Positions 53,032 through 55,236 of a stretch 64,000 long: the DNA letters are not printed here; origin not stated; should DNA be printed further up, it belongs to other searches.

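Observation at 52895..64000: Ten-gene coupled operon joining a MORC-like GHKL ATPase module and an SNF2 helicase to a split type III R-M pair: candidate undescribed composite defence system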

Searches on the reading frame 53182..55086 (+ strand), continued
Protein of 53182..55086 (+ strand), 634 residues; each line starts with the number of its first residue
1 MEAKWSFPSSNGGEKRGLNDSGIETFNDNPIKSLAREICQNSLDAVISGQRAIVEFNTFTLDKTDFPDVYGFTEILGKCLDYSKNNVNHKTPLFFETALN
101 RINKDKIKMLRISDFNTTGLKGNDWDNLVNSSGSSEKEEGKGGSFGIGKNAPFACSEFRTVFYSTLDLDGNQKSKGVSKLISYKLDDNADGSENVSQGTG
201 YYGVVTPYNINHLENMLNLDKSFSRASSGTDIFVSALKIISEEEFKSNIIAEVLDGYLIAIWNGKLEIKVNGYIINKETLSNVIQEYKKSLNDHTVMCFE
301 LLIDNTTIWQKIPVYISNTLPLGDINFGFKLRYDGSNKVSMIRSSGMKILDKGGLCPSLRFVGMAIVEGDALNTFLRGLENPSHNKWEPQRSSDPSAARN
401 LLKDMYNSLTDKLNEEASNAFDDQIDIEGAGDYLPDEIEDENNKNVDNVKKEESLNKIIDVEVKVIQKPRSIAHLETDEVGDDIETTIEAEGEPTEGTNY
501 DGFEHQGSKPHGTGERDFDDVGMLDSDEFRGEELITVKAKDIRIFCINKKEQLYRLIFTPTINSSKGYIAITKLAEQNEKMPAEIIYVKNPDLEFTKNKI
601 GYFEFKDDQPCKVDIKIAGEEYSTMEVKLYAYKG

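Call 49: fold_search(model_id=the predicted structure, library=pdb)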
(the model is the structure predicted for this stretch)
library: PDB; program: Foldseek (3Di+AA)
matches with E <= 10: 1357; with E <= 0.001: 43
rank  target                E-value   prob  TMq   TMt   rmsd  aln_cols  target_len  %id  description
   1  5tth_A                9.1e-09  1.00  0.30  0.29  10.2       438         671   13  Heterodimeric SpyCatcher/SpyTag-fused zebrafish TRAP1 in ATP/ADP-hybrid state (released 2017-08-23)
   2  4ipe_A                1.4e-08  1.00  0.30  0.32  10.3       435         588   13  Crystal structure of mitochondrial Hsp90 (TRAP1) with AMPPNP (released 2014-01-22)
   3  9cdh_B                4.2e-08  1.00  0.33  0.43   9.8       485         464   11  MORC2 PD mutant with DNA (released 2025-07-09)
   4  5ix2_B                6.9e-08  1.00  0.35  0.49   8.9       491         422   12  Crystal structure of mouse Morc3 ATPase-CW cassette in complex with AMPPNP and unmodified H3 peptide (released 2016-08-17)
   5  5ix2_A                7.7e-08  1.00  0.35  0.49   9.0       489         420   12  Crystal structure of mouse Morc3 ATPase-CW cassette in complex with AMPPNP and unmodified H3 peptide (released 2016-08-17)
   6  2o1w_B                1.4e-07  1.00  0.21  0.26  13.8       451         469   11  Structure of N-terminal plus middle domains (N+M) of GRP94 (released 2007-10-23)
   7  9cdh_A                1.6e-07  1.00  0.32  0.41   9.2       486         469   11  MORC2 PD mutant with DNA (released 2025-07-09)
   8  5ix1_B                2.0e-07  1.00  0.34  0.48   9.3       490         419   13  Crystal structure of mouse Morc3 ATPase-CW cassette in complex with AMPPNP and H3K4me3 peptide (released 2016-08-17)
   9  2o1u_A                2.1e-07  1.00  0.20  0.22  12.6       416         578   10  Structure of full length GRP94 with AMP-PNP bound (released 2007-10-23)
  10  2q2e_B                6.9e-07  1.00  0.27  0.29  26.0       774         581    9  Crystal structure of the topoisomerase VI holoenzyme from Methanosarcina mazei (released 2007-07-10)
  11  6zt3                  1.0e-06  1.00  0.26  0.39  11.6       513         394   10  N-terminal 47 kDa fragment of the Mycobacterium smegmatis DNA Gyrase B subunit complexed with ADPNP (released 2021-03-03)
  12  5j5p_A                1.3e-06  1.00  0.31  0.46   9.3       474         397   11  AMP-PNP-stabilized ATPase domain of topoisomerase IV from Streptococcus pneumoniae, complex type I (released 2017-07-26)
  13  3cwv_A                1.4e-06  1.00  0.24  0.37  13.5       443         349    9  Crystal structure of B-subunit of the DNA gyrase from Myxococcus xanthus (released 2008-05-06)
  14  5j5p_B                1.7e-06  1.00  0.30  0.43   9.4       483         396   11  AMP-PNP-stabilized ATPase domain of topoisomerase IV from Streptococcus pneumoniae, complex type I (released 2017-07-26)
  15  4url_A                1.9e-06  1.00  0.25  0.39  11.3       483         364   11  Crystal Structure of Staph ParE43kDa in complex with KBD (released 2014-07-16)
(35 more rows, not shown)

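Call 60: search_protein_families(library=pfam, proteins=[L064:4557-6854:+, L064:2503-4560:+, L064:13524-14438:+, L068:5344-5823:+, L068:6355-7677:+, L068:10764-13349:+, L098:334-3282:+, L098:3286-4839:+, L098:9518-11460:+, L106:3825-5615:+], max_evalue=0.001)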
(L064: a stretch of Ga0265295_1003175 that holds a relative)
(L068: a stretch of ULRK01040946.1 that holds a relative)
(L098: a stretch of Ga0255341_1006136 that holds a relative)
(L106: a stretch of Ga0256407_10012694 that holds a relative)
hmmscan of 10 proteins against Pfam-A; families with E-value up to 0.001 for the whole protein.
L064:4557-6854:+ (765 aa): 12 families
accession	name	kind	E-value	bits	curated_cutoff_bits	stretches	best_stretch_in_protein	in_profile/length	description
PF13245.12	AAA_19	-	1.2e-14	55.1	25.1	1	173-405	8-130/134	AAA domain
PF00580.27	UvrD-helicase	-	3.5e-11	43.8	23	1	170-405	7-252/271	UvrD/REP helicase N-terminal domain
PF13604.12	AAA_30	-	1e-08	35.6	27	1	162-235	4-75/191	AAA domain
PF13401.12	AAA_22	-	1e-07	32.7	27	0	177-216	6-43/130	AAA domain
PF09848.15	SLFN-g3_helicase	-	1.7e-07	31.3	24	0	180-249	5-77/354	Schlafen group 3, DNA/RNA helicase domain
PF01443.25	Viral_helicase1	-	2.4e-07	31.2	21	0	347-571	41-226/228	Viral superfamily 1 RNA helicase core domain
PF04851.21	ResIII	-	3.1e-06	27.6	22.5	1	172-245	19-91/164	Type III restriction enzyme, res subunit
PF13538.12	UvrD_C_2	-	3.3e-06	27.3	27.4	0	512-532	6-28/52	UvrD-like helicase C-terminal domain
PF00308.24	Bac_DnaA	-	5.7e-05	23.8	23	0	166-220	24-78/162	Bacterial DnaA ATPAse domain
PF13173.12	AAA_14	-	0.00026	21.4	27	0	350-403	46-101/129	AAA domain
PF05729.18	NACHT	-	0.00049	20.4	26.7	0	178-216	2-43/167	NACHT domain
PF25199.1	nSTAND_NTPase5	-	0.00068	19.9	34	0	175-220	40-84/145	Novel STAND NTPase 5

L064:2503-4560:+ (685 aa): 1 family
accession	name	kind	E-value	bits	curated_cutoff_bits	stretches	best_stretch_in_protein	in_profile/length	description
PF21547.3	TTI1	-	0.00075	19.8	27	0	428-454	36-62/90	TELO2-interacting protein 1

L064:13524-14438:+ (304 aa): 0 families

L068:5344-5823:+ (159 aa): 2 families
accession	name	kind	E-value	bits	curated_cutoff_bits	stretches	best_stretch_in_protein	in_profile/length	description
PF15616.11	TerY_C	-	2.1e-08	34.8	28.4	1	49-154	9-123/129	TerY-C metal binding domain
PF09360.15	zf-CDGSH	-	0.00067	20.3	29.5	0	30-56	21-39/48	Iron-binding zinc finger CDGSH type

L068:6355-7677:+ (440 aa): 1 family
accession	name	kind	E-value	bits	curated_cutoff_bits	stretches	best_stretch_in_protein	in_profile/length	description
PF00069.31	Pkinase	-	1.7e-14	54.3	31.7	1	20-224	3-200/263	Protein kinase domain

L068:10764-13349:+ (861 aa): 1 family
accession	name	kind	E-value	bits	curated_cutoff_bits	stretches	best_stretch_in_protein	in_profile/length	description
PF01442.23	Apolipoprotein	-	4e-05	23.8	90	0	674-852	3-165/190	Apolipoprotein A1/A4/E domain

L098:334-3282:+ (982 aa): 0 families

L098:3286-4839:+ (517 aa): 3 families
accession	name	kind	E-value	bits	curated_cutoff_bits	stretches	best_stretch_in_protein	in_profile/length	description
PF00012.26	HSP70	-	1.7e-25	89.8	20.6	1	96-439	111-428/599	Hsp70 protein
PF06723.19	MreB_Mbl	-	2.3e-10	40.3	27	1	121-386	94-321/327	MreB/Mbl protein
PF01968.24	Hydantoinase_A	-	4.6e-07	29.8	22.9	1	131-209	26-108/291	Hydantoinase/oxoprolinase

L098:9518-11460:+ (647 aa): 1 family
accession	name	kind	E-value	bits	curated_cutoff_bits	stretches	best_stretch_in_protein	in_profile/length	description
PF04465.17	DUF499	-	1.9e-23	82.7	23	1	152-398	52-292/1024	Protein of unknown function (DUF499)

L106:3825-5615:+ (596 aa): 2 families
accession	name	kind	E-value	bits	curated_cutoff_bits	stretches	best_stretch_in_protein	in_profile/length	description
PF02384.22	N6_Mtase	-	3.6e-34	118.9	20.4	1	135-398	26-304/311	N-6 DNA Methylase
PF05175.20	MTS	-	3.7e-06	27.1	23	1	150-232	26-109/170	Methyltransferase small domain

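Call 73: search_protein_families(library=pfam, proteins=[L106:5631-6113:+, L082:312-2033:+], max_evalue=0.01)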
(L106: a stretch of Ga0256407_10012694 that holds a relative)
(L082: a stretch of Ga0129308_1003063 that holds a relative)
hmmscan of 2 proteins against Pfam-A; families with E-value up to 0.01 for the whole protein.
L106:5631-6113:+ (160 aa): 0 families

L082:312-2033:+ (573 aa): 4 families
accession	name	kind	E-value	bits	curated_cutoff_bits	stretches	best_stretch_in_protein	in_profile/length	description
PF02384.22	N6_Mtase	-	1.1e-32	114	20.4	1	117-375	29-304/311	N-6 DNA Methylase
PF05175.20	MTS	-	4.6e-06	26.8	23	1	130-212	27-110/170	Methyltransferase small domain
PF01420.25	Methylase_S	-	4.1e-05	24.3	22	1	435-556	44-161/168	Type I restriction modification DNA specificity domain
PF13649.12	Methyltransf_25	-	0.00015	22.9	27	1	138-206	1-70/97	Methyltransferase domain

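Call 78: find_related_loci(query=A6, collection=viral_contigs, flank=8000)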
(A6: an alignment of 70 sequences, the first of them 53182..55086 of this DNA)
Query A6 (634 aa) in viral_contigs; peptide patterns used: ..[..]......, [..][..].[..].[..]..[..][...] (x = any residue, [..] = any of these).
53 stretches matched a pattern; 7 encode a relative of the query (tblastn E <= 1e-3); 7 distinct loci.
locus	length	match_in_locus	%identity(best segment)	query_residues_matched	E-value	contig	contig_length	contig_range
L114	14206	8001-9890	33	1-633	3e-98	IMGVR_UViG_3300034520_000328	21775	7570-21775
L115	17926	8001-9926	33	1-632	2e-93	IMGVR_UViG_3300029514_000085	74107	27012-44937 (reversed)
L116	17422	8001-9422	33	5-483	2e-75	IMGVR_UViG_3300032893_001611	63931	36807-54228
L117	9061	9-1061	37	103-457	8e-63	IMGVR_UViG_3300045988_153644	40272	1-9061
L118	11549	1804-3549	25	5-576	8e-39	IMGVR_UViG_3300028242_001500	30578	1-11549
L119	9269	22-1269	31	7-407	7e-38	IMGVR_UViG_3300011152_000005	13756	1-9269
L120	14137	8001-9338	28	1-423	5e-35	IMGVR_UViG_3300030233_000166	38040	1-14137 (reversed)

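Call 79: search_dna_similar(query=window:53182-55086:+, collection=plasmids, mode=protein, max_rows=12)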
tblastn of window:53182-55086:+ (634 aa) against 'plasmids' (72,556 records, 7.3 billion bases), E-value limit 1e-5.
Records with a match: 21; places in all: 21; records where one place covers at least 80% of the query: 15.
Best place of each record, by identity: <60% 21.
By first word of the organism name: Ligilactobacillus 9; Lactococcus 6; Priestia 2; Deinococcus 1; Planococcus 1; Acetoanaerobium 1; Arthrobacter 1.
By predicted mobility (MOB-suite, as given by PLSDB): mobilizable 9; non-mobilizable 7; conjugative 5.
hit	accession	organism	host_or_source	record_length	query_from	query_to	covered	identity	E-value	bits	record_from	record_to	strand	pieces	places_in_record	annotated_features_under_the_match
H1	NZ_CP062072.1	Ligilactobacillus salivarius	swine,cell culture,feces,feces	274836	3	631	99%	28.9%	2e-51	199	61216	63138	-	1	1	hypothetical protein (x2)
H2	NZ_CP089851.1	Ligilactobacillus salivarius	Pig,faecal sample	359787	3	631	99%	28.9%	4e-51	198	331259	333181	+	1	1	hypothetical protein (x2)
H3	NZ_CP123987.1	Ligilactobacillus salivarius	Homo sapiens,cell culture,oral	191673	3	631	99%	28.9%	1e-49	194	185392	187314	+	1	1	hypothetical protein (x3)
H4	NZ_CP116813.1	Ligilactobacillus salivarius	Sus scrofa domesticus,gut sample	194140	3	631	99%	28.9%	1e-49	194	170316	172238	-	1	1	hypothetical protein (x3)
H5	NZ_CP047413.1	Ligilactobacillus salivarius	Equus caballus,Isolated and purified ...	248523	3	631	99%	28.6%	2e-49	193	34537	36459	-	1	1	hypothetical protein (x2)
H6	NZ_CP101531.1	Ligilactobacillus salivarius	Xinyang black-feather laying hens,mixed ...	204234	3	631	99%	28.3%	9e-50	194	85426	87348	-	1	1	hypothetical protein (x2)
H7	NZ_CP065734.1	Lactococcus lactis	-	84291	3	631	99%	27.5%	1e-53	206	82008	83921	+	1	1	hypothetical protein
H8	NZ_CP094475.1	Lactococcus lactis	kefir grains,pure culture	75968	3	631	99%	27.5%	3e-53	204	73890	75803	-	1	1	hypothetical protein (x2)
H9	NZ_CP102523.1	Lactococcus lactis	Homo sapiens,Cell culture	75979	3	631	99%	27.5%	3e-53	204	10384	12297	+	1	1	hypothetical protein (x2)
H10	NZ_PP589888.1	Lactococcus sp.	Bacterial culture,Dairy environment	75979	3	631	99%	27.5%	3e-53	204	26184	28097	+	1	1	hypothetical protein (x2)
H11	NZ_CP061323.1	Lactococcus lactis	butter,butter starter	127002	3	631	99%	27.5%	3e-53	204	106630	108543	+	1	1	hypothetical protein (x2)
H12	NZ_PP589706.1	Lactococcus sp.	Bacterial culture,Dairy environment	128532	3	631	99%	27.5%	3e-53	204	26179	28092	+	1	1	hypothetical protein (x2)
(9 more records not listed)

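Call 80: get_annotated_region(hit=H9, flank=8000)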
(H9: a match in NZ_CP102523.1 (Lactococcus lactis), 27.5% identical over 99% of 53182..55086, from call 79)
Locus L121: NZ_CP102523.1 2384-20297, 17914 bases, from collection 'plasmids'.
description: Lactococcus lactis strain R-707-1 plasmid p1, complete sequence
organism: Lactococcus lactis (NCBI taxid 1358)
taxonomy: Bacteria; Bacillota; Bacilli; Lactobacillales; Streptococcaceae; Lactococcus; Lactococcus lactis
host: -; source: Homo sapiens,Cell culture; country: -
typing (MOB-suite, as given by PLSDB): conjugative; replicon rep_cluster_664; relaxase MOBQ; mating-pair formation MPF_T
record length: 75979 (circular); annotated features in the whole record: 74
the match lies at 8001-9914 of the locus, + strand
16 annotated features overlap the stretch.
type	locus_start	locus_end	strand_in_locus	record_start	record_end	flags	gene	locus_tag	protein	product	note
CDS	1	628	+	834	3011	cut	topB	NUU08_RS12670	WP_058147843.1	type IA DNA topoisomerase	GO:0006265 - DNA topological change [Evidence IEA]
CDS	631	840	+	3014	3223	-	-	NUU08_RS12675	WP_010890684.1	hypothetical protein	-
CDS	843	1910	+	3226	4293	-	-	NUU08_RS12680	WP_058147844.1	ArdC family protein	-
CDS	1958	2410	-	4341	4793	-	-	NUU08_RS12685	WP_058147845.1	hypothetical protein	-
CDS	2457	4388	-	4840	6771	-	-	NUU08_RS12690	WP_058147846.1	AlwI family type II restriction endonuclease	-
CDS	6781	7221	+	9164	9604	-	-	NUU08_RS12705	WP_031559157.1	LytTR family DNA-binding domain-containing protein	-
CDS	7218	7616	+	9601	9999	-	-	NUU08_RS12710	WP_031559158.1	hypothetical protein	-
CDS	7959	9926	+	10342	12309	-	-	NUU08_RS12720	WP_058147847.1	hypothetical protein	-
CDS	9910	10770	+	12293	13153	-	-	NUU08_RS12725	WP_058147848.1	hypothetical protein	-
CDS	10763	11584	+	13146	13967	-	-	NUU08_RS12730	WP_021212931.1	DUF6339 family protein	-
CDS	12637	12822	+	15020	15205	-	-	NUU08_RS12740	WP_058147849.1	hypothetical protein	-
CDS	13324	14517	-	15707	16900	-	-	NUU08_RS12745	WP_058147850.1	abortive phage resistance protein AbiGII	-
CDS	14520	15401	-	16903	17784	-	-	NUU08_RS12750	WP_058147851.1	abortive phage resistance protein AbiGI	-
CDS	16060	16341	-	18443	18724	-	-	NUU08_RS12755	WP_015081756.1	hypothetical protein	-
CDS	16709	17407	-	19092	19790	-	-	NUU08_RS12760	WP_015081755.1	CPBP family intramembrane glutamic endopeptidase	-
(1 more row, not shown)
